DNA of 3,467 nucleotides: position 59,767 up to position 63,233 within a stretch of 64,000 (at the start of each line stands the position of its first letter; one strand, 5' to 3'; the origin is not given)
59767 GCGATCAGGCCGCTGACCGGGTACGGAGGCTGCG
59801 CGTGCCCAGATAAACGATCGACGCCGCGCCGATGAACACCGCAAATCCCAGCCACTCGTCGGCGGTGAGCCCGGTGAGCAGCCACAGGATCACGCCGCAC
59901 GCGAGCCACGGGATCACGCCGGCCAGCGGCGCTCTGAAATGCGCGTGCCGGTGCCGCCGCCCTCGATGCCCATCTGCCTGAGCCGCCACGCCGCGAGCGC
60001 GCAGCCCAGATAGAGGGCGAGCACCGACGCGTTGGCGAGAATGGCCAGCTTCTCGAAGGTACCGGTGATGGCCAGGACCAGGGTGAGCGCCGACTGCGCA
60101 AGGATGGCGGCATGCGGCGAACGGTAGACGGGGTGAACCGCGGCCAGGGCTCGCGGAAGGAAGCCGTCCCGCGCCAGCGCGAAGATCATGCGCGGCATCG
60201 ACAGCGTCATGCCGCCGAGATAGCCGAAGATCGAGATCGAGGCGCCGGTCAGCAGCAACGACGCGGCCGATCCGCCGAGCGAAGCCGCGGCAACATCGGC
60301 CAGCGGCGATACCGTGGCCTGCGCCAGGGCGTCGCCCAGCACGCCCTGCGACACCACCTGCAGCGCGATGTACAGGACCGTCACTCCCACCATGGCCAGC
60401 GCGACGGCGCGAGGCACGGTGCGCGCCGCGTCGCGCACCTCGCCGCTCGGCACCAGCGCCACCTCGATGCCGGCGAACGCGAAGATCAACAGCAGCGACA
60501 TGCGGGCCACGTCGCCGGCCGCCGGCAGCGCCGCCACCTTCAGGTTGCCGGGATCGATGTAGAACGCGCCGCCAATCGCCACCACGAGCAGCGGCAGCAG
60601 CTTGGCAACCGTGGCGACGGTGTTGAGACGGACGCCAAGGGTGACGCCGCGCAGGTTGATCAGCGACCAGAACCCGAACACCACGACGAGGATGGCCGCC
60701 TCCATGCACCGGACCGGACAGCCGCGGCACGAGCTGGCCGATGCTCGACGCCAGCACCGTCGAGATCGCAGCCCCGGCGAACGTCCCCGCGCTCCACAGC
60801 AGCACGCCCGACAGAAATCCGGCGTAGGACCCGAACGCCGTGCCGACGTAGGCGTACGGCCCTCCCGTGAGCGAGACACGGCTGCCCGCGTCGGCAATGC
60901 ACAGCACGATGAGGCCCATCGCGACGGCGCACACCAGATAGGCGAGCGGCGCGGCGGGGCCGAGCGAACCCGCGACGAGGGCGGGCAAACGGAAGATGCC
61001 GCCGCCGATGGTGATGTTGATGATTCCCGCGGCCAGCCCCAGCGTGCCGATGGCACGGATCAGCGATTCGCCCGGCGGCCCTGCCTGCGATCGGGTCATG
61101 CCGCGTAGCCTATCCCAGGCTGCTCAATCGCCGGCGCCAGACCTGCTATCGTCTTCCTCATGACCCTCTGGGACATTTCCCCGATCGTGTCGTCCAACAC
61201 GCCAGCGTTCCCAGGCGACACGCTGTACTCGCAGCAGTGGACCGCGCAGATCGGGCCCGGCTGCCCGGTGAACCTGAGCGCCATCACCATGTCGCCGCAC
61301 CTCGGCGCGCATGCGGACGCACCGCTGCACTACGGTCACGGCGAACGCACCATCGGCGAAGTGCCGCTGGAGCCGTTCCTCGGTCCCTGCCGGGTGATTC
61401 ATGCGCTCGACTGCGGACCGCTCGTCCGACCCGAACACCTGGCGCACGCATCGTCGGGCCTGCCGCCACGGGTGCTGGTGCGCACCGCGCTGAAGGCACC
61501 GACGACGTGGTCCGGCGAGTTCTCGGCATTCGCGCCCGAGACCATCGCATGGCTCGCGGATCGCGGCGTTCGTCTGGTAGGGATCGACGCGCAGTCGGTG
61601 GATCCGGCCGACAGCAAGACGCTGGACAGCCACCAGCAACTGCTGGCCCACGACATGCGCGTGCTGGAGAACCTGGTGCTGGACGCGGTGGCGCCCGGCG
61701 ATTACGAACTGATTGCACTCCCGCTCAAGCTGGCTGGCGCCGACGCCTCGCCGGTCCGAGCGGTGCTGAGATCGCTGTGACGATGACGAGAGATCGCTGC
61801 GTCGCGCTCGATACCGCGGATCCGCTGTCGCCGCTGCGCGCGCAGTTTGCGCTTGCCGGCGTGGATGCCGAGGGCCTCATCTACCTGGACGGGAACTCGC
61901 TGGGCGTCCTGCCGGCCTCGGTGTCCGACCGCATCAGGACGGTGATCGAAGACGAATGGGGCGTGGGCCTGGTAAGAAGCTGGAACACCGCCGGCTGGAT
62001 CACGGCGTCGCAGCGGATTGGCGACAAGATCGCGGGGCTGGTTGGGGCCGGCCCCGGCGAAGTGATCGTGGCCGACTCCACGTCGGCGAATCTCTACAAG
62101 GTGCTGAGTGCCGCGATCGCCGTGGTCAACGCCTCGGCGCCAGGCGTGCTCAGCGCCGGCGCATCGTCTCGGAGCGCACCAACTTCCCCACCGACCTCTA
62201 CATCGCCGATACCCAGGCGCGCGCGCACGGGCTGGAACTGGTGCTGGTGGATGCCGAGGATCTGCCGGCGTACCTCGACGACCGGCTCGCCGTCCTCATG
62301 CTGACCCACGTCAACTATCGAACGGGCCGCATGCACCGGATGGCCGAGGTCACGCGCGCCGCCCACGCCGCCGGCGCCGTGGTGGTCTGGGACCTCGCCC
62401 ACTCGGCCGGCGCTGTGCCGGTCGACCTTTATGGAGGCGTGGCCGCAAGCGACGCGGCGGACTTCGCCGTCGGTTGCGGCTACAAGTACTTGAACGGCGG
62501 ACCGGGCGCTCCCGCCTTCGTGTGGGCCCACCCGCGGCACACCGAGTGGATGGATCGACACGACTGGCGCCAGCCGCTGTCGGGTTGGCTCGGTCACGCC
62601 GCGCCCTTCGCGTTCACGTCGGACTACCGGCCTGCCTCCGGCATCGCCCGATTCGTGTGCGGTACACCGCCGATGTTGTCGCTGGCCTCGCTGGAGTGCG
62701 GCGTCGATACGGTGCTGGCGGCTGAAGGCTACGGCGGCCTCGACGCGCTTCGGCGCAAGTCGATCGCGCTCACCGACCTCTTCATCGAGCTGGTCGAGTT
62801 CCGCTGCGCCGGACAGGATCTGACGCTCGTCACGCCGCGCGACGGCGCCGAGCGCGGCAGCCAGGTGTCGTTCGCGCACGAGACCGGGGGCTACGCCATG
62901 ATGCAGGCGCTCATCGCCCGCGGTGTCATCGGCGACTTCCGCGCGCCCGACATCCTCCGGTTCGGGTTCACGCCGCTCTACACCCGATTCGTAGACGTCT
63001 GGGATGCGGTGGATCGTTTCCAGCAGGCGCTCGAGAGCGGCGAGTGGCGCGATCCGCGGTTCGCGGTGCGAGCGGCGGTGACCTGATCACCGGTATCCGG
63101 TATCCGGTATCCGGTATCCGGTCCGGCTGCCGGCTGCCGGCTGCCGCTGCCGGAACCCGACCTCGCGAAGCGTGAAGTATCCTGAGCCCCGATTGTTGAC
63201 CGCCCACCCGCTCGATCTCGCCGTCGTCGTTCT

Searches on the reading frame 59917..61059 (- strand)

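Call 35: search_protein_families(library=pfam, proteins=[window:59917-61059:-], max_evalue=0.001)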
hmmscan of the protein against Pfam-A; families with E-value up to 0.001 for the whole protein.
window:59917-61059:- (381 aa): 2 families
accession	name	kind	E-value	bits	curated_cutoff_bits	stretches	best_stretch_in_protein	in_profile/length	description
PF13520.12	AA_permease_2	-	4.1e-26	92.3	27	1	122-355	120-365/427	Amino acid permease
PF00324.27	AA_permease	-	1.9e-16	60.3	24.6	1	124-362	117-383/470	Amino acid permease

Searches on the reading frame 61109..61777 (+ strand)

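Call 35: search_protein_families(library=pfam, proteins=[window:61109-61777:+], max_evalue=0.001)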
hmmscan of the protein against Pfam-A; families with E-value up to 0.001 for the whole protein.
window:61109-61777:+ (223 aa): 1 family
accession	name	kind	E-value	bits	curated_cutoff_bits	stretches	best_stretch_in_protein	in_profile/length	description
PF04199.19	Cyclase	-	7.8e-19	68.7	23.1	1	22-166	2-142/142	Putative cyclase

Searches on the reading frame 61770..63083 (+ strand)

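Call 35: search_protein_families(library=pfam, proteins=[window:61770-63083:+], max_evalue=0.001)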
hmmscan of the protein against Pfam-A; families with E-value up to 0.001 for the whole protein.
window:61770-63083:+ (438 aa): 2 families
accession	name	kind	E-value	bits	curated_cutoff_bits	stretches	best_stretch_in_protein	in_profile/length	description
PF22580.2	KYNU_C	-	3.3e-39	133.2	27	1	327-416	1-89/90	Kynureninase C-terminal domain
PF00266.25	Aminotran_5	-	1.3e-07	31.4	21.5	1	159-370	126-316/371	Aminotransferase class-V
